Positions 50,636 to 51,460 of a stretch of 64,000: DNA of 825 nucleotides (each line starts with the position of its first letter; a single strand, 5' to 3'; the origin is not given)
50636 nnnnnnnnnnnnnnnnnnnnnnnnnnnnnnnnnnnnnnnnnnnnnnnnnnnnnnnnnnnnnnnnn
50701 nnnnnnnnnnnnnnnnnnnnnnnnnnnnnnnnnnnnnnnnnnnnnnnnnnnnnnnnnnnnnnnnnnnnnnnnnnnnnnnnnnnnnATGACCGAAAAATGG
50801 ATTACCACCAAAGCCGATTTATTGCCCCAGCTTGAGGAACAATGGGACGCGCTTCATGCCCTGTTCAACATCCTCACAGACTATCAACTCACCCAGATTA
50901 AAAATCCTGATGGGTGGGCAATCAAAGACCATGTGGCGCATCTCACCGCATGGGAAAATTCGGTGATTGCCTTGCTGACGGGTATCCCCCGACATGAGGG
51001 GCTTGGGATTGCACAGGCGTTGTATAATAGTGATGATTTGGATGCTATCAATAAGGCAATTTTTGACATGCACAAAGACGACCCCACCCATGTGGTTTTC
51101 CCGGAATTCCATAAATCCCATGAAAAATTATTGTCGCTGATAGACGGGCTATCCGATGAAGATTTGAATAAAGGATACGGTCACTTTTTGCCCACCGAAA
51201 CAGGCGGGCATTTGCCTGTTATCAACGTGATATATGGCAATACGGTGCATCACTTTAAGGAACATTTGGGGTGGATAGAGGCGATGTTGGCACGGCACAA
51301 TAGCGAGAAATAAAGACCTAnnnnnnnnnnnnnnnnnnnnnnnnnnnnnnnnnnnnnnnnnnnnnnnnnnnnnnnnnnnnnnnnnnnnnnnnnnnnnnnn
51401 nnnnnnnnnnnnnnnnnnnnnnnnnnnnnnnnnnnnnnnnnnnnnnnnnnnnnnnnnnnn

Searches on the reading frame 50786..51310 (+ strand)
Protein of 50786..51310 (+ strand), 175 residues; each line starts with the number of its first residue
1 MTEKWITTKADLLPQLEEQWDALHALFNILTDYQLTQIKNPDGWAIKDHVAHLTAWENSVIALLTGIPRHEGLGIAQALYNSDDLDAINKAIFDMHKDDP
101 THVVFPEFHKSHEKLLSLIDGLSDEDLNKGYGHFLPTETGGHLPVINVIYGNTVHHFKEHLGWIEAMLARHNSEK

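Call 5: search_protein_families(library=pfam, proteins=[window:50786-51310:+], max_evalue=0.1)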
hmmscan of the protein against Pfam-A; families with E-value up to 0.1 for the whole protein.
window:50786-51310:+ (175 aa): 3 families
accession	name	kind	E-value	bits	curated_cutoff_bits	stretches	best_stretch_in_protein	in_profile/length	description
PF08020.16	DUF1706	-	6.2e-20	72.2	24.2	1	7-164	5-161/166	Protein of unknown function (DUF1706)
PF12867.12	DinB_2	-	2e-11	44.9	24.8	1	15-156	1-121/128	DinB superfamily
PF11716.13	MDMPI_N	-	0.00023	22.3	24.2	1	16-137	1-118/140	Mycothiol maleylpyruvate isomerase N-terminal domain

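Call 6: search_protein_families(library=padloc, proteins=[window:50786-51310:+], max_evalue=0.1)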
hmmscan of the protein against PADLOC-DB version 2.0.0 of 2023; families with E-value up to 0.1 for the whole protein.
window:50786-51310:+ (175 aa): 0 families

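Call 23: find_homologous_proteins(query=window:50786-51310:+, max_evalue=0.001)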
Query window:50786-51310:+ (175 aa): 17 proteins with E <= 0.001 among 59 candidates.
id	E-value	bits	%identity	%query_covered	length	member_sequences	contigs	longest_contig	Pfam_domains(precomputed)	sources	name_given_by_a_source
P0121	3.4e-114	397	99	100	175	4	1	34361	PF12867.13,PF08020.17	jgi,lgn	-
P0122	2.6e-99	348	83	100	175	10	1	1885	PF12867.13,PF08020.17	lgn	-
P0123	3.0e-94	332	83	98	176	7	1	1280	PF12867.13,PF08020.17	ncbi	-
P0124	4.8e-93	328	81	100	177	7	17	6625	PF12867.13,PF08020.17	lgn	-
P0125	1.2e-91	323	78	100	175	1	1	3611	PF12867.13,PF08020.17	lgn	-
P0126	1.6e-87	310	75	99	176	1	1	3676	PF12867.13,PF08020.17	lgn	-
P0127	3.7e-53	198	51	100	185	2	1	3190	PF12867.13,PF08020.17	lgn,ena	-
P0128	1.7e-51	193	52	96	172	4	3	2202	PF12867.13,PF08020.17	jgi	jgi:hypothetical protein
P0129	2.6e-50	189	49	100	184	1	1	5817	PF12867.13,PF08020.17,PF11716.14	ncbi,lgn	-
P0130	5.4e-50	188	50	97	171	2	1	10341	PF12867.13,PF08020.17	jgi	jgi:hypothetical protein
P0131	6.7e-47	178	49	96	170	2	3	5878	PF12867.13,PF08020.17,PF11716.14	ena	-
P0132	4.1e-46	175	48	96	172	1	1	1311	PF12867.13,PF08020.17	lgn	-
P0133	3.8e-45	172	48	93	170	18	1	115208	PF12867.13,PF08020.17,PF11716.14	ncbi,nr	ncbi:MAG: ClbS/DfsB family four-helix bundle protein [Caldilineaceae bacterium]|nr:ClbS/DfsB family 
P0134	2.8e-42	163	45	97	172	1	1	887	PF12867.13,PF08020.17,PF05163.18,PF11716.14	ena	-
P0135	6.2e-42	161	49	96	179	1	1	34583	PF12867.13,PF08020.17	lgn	-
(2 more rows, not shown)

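Call 24: find_encoding_contigs(protein=P0124, flank=5000, max_places=4)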
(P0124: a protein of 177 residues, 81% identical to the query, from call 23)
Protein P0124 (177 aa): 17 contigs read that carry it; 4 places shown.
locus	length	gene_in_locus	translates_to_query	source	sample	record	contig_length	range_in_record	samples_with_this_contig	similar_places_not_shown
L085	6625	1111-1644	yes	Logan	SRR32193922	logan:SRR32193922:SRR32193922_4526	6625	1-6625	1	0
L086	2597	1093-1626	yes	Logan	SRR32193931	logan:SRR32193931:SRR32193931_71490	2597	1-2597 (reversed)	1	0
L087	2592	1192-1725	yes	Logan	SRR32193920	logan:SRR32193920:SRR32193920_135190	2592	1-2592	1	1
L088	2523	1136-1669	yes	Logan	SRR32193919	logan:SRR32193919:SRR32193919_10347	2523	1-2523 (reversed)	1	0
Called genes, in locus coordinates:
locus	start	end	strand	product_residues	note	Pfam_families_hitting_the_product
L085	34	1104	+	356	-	PF03462:PCRF, PF00472:RF-1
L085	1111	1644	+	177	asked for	PF08020:DUF1706, PF12867:DinB_2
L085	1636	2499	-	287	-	PF13267:DUF4058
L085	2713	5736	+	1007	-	PF02091:tRNA-synt_2e, PF02092:tRNA_synt_2f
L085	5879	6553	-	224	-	PF18735:HEPN_RiboL-PSP (faint)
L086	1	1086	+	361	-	?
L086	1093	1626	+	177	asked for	PF08020:DUF1706, PF12867:DinB_2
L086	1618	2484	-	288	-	PF13267:DUF4058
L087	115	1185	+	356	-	PF03462:PCRF, PF00472:RF-1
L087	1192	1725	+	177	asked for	PF08020:DUF1706, PF12867:DinB_2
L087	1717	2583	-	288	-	PF13267:DUF4058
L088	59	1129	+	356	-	PF03462:PCRF, PF00472:RF-1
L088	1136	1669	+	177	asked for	PF08020:DUF1706, PF12867:DinB_2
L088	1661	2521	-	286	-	?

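Call 25: find_encoding_contigs(protein=P0125, flank=5000, max_places=2)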
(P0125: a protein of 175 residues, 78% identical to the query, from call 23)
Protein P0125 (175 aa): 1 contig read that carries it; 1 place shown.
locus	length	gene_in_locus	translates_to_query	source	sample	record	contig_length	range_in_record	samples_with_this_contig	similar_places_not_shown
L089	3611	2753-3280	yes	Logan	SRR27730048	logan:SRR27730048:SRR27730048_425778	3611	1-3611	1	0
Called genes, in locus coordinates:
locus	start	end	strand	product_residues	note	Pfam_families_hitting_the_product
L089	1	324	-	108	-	?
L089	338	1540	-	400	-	PF02463:SMC_N, PF13175:AAA_15 (weak), PF13476:AAA_23, PF13304:AAA_21 (faint)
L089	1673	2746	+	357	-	PF03462:PCRF, PF16326:ABC_tran_CTD (weak), PF00472:RF-1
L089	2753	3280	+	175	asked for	PF08020:DUF1706, PF12867:DinB_2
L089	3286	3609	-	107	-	?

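Call 26: find_encoding_contigs(protein=P0126, flank=5000, max_places=2)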
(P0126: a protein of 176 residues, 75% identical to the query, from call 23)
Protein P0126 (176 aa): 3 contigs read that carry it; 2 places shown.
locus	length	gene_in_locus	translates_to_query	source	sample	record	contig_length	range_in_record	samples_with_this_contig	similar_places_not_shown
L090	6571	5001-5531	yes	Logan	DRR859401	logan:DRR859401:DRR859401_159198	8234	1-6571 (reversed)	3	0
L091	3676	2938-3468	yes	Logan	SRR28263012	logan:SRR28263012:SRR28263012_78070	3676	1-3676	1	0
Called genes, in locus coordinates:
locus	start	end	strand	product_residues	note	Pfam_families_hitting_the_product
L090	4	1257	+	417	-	PF00675:Peptidase_M16, PF05193:Peptidase_M16_C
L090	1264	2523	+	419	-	PF00675:Peptidase_M16, PF05193:Peptidase_M16_C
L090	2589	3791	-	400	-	PF02463:SMC_N, PF11398:DUF2813 (weak), PF13175:AAA_15, PF13476:AAA_23, PF13304:AAA_21 (faint)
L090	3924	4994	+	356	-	PF03462:PCRF, PF16326:ABC_tran_CTD (weak), PF00472:RF-1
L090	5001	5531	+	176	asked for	PF08020:DUF1706, PF12867:DinB_2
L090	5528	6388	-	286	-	PF13267:DUF4058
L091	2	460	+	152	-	?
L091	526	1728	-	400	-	PF02463:SMC_N, PF11398:DUF2813 (weak), PF13175:AAA_15, PF13476:AAA_23, PF13304:AAA_21 (faint)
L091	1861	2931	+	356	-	PF03462:PCRF, PF16326:ABC_tran_CTD (weak), PF00472:RF-1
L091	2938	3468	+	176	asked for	PF08020:DUF1706, PF12867:DinB_2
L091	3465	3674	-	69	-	?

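Call 27: find_encoding_contigs(protein=P0122, flank=3000, max_places=3)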
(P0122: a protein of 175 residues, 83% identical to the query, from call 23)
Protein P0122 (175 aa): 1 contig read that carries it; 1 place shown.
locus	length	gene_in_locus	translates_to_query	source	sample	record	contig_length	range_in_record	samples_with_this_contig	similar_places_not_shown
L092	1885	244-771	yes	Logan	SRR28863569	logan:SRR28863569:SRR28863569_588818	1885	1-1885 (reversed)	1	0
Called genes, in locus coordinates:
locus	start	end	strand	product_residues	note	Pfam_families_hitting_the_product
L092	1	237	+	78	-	?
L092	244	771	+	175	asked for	PF08020:DUF1706, PF12867:DinB_2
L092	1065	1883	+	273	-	?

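Call 28: find_encoding_contigs(protein=P0123, flank=3000, max_places=3)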
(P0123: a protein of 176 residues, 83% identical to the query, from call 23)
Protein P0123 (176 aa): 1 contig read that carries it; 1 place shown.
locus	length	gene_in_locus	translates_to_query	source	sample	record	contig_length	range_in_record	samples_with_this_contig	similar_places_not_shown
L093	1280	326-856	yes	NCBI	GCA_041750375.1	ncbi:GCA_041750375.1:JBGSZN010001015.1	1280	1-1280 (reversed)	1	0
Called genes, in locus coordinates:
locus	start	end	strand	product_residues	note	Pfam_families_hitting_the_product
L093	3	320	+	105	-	?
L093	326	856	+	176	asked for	PF08020:DUF1706, PF12867:DinB_2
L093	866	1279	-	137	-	?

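Call 29: find_encoding_contigs(protein=P0133, flank=5000, max_places=2)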
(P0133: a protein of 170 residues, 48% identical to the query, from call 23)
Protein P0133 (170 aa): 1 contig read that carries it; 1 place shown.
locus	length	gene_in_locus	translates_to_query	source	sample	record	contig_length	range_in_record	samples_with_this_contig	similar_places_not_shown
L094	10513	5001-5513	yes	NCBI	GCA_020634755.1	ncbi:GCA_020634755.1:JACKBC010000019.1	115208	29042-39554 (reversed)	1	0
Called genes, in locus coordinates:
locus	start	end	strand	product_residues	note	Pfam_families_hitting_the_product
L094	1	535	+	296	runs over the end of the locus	PF01636:APH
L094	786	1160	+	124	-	PF06868:DUF1257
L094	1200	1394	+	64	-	PF11211:DUF2997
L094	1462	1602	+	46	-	-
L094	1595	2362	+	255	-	-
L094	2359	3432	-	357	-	PF05496:RuvB_N, PF00004:AAA, PF07728:AAA_5 (weak), PF17864:AAA_lid_4, PF05491:WHD_RuvB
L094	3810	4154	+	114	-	PF01258:zf-dskA_traR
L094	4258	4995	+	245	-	PF14681:UPRTase, PF00156:Pribosyltran (weak)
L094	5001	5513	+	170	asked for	PF08020:DUF1706, PF11716:MDMPI_N, PF12867:DinB_2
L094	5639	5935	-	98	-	PF01381:HTH_3 (weak)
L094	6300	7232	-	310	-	PF16881:LIAS_N (weak), PF04055:Radical_SAM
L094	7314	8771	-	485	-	PF04932:Wzy_C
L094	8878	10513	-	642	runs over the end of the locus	-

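Call 30: find_encoding_contigs(protein=P0135, flank=5000, max_places=2)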
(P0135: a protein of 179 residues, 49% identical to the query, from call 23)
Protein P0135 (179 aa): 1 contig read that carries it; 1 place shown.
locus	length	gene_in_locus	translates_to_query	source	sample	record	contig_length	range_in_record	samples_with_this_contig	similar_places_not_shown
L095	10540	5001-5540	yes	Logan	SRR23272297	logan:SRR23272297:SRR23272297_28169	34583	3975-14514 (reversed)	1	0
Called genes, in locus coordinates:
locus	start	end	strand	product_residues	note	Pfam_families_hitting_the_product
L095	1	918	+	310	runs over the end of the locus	PF19458:DUF5995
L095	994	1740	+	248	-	PF00106:adh_short, PF08659:KR, PF13561:adh_short_C2, PF01370:Epimerase (weak), PF03435:Sacchrp_dh_NADP (weak)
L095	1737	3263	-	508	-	PF03990:DUF348, PF07501:G5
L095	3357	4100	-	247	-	PF13489:Methyltransf_23, PF13847:Methyltransf_31, PF08241:Methyltransf_11, PF08242:Methyltransf_12 (weak), PF13649:Methyltransf_25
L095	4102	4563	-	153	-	-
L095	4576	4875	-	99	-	PF03992:ABM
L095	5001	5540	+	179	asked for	PF08020:DUF1706, PF12867:DinB_2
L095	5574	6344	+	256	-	PF00205:TPP_enzyme_M (faint), PF02146:SIR2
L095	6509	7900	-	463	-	PF07992:Pyr_redox_2 (faint), PF00070:Pyr_redox (faint), PF01266:DAO (weak), PF01593:Amino_oxidase, PF03486:HI0933_like (faint), PF13450:NAD_binding_8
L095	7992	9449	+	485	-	PF01476:LysM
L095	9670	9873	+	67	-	-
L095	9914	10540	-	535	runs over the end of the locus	PF00512:HisKA, PF02518:HATPase_c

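Call 38: search_solved_structures(query=window:50786-51310:+, max_evalue=1, show_alignments=2)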
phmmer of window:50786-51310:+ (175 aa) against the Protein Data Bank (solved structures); distinct sequences matched with E-value up to 1: 6.
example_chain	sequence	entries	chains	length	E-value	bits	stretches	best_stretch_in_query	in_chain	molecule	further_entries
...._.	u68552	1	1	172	0.0069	19.5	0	72-124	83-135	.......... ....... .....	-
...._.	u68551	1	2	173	0.018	18.1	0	78-124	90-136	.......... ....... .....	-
4hhu_A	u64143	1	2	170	0.036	17.1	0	71-124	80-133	OR280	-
9w2u_Z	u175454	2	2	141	0.83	12.7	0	12-71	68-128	NADH dehydrogenase [ubiquinone] 1 alpha subcomplex subunit 13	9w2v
7dgq_V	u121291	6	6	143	0.86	12.6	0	12-71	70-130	NADH dehydrogenase [ubiquinone] 1 alpha subcomplex subunit 13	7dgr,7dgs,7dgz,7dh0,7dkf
7qsd_Z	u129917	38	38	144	0.87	12.6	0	12-71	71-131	NADH dehydrogenase [ubiquinone] 1 alpha subcomplex subunit 13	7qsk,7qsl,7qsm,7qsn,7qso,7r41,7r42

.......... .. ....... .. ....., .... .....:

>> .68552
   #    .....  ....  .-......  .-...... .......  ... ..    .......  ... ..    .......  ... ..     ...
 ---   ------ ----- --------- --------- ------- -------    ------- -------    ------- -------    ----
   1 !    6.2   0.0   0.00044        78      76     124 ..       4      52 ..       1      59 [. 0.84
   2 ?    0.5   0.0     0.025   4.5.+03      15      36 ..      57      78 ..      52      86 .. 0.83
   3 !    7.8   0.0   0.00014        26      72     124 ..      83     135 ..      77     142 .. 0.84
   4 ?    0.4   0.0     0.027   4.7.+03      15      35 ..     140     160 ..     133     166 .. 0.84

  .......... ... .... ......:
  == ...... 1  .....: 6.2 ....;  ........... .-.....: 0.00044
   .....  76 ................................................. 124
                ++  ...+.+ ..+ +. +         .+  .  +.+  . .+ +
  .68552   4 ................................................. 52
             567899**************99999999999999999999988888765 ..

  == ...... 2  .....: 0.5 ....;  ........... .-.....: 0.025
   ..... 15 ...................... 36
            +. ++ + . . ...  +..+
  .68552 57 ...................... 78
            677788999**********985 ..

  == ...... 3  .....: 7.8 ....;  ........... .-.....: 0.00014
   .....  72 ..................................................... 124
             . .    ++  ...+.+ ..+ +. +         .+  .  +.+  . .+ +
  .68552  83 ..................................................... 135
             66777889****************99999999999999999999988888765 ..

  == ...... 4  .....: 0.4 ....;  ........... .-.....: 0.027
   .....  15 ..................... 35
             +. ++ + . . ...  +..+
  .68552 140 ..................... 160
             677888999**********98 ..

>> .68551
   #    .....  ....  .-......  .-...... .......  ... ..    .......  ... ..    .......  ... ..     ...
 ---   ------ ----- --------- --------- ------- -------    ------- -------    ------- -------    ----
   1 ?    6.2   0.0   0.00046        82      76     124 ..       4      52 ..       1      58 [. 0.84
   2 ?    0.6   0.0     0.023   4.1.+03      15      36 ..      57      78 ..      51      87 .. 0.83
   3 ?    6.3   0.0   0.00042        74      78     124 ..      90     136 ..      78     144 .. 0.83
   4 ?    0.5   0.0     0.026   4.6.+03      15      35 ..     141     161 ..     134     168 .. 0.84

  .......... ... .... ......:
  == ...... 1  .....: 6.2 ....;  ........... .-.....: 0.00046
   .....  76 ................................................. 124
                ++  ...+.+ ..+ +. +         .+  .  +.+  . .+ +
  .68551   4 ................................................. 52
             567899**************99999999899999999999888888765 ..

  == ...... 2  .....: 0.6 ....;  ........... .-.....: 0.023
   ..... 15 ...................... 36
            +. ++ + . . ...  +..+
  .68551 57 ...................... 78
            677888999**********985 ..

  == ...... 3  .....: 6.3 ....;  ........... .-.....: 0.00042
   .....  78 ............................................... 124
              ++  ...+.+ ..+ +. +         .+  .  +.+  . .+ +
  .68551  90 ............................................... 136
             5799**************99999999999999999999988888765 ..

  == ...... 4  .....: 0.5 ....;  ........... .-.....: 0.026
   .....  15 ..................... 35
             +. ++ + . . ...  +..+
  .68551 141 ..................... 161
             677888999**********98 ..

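Call 61: search_protein_families(library=ncbifam, proteins=[window:50786-51310:+], max_evalue=0.001)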
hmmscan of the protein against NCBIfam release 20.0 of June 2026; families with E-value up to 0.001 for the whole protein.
window:50786-51310:+ (175 aa): 3 families
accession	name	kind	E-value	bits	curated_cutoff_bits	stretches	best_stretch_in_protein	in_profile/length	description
NF009807.1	PRK13291.1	equivalog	1.4e-05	24.9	160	1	11-171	21-170/172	YfiT family bacillithiol transferase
TIGR03084.1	TIGR03084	hypoth_equivalog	0.00011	21.9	247.95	1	12-118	3-105/253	TIGR03084 family metal-binding protein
TIGR03083.1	TIGR03083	domain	0.00036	20.9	50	1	16-156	2-124/202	maleylpyruvate isomerase family mycothiol-dependent enzyme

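Call 76: search_solved_structures(query=A6, max_evalue=1, show_alignments=2)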
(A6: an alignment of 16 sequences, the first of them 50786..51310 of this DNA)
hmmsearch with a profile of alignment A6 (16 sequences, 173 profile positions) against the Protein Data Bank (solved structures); distinct sequences matched with E-value up to 1: 9.
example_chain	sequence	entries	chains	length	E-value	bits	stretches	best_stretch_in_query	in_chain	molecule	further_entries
5cof_A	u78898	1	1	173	1.8e-05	27.9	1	7-127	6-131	Uncharacterized protein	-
5com_A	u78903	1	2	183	0.0015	21.7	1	7-166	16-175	Putative conjugative transposon protein Tn1549-like, CTn5-Orf2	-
6anr_A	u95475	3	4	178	0.0021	21.2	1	8-128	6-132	Colibactin self-protection protein ClbS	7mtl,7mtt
4n6c_A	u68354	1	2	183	0.0028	20.8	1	7-163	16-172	uncharacterized protein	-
5civ_A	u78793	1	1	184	0.0063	19.7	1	7-166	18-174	Sibling bacteriocin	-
1rxq_A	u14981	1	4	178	0.023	17.8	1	8-57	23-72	yfiT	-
5cog_A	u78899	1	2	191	0.029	17.5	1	7-164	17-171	IRC4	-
5cqv_A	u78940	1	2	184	0.078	16.1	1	66-163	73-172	Uncharacterized protein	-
3ueb_A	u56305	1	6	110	0.31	14.2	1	23-82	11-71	Putative uncharacterized protein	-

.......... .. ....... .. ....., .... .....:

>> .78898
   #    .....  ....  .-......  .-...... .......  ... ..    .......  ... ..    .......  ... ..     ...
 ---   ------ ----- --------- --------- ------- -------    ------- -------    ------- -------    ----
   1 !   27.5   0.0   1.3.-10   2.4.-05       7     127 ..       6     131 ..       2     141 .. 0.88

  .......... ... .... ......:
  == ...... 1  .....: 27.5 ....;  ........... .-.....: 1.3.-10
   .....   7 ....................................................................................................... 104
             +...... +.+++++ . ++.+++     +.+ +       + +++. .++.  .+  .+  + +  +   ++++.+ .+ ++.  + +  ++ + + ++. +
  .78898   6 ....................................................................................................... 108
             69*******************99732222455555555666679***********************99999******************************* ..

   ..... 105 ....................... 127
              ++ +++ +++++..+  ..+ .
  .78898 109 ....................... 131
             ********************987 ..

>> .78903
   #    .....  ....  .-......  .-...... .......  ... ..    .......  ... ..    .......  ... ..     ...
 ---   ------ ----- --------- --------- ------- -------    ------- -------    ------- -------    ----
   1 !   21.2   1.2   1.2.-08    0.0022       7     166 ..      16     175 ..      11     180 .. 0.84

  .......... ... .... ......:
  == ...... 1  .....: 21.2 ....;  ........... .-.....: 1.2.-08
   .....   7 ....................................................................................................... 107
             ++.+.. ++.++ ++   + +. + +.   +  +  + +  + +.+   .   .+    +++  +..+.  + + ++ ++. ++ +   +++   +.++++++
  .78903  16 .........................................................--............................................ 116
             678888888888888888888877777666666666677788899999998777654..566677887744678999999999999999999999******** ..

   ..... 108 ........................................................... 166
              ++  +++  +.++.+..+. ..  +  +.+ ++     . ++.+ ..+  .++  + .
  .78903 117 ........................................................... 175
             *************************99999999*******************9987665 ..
